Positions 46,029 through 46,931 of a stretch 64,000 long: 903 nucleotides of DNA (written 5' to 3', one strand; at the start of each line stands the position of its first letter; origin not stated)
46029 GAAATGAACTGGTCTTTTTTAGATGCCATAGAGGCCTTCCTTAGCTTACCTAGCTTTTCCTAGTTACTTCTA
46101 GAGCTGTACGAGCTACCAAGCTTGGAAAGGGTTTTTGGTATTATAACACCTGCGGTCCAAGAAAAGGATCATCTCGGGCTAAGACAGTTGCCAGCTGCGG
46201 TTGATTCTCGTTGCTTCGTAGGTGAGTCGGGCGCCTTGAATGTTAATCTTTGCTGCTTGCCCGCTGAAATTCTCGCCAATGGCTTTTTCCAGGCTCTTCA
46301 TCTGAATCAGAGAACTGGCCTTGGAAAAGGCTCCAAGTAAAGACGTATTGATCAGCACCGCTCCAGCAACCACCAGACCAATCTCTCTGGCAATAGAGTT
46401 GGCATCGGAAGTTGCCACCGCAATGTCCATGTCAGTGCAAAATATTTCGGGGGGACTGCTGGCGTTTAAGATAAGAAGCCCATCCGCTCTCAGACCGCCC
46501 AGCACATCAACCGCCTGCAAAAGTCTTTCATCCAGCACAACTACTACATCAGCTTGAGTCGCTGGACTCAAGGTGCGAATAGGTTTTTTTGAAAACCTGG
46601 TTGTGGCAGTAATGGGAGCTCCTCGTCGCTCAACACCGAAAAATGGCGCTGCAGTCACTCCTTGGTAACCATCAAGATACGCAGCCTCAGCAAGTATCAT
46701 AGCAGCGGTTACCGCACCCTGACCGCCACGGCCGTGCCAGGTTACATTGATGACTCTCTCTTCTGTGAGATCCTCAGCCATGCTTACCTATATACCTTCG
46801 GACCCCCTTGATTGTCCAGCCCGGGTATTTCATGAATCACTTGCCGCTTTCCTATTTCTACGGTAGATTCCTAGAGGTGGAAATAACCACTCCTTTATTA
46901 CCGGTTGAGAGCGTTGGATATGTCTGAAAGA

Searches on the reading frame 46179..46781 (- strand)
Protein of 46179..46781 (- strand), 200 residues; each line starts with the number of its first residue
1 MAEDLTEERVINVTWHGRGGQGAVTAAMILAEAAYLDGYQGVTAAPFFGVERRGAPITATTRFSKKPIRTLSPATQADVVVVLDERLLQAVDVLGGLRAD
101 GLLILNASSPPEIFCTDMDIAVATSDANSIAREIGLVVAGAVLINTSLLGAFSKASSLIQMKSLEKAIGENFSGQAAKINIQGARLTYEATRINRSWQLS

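Call 66: search_protein_families(library=pfam, proteins=[window:46179-46781:-], max_evalue=0.001)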
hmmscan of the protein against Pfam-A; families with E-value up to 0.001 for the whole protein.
window:46179-46781:- (200 aa): 1 family
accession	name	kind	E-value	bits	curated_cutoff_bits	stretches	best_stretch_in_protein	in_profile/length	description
PF01558.24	POR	-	8.2e-36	124.2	27.4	1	19-189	1-173/173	Pyruvate ferredoxin/flavodoxin oxidoreductase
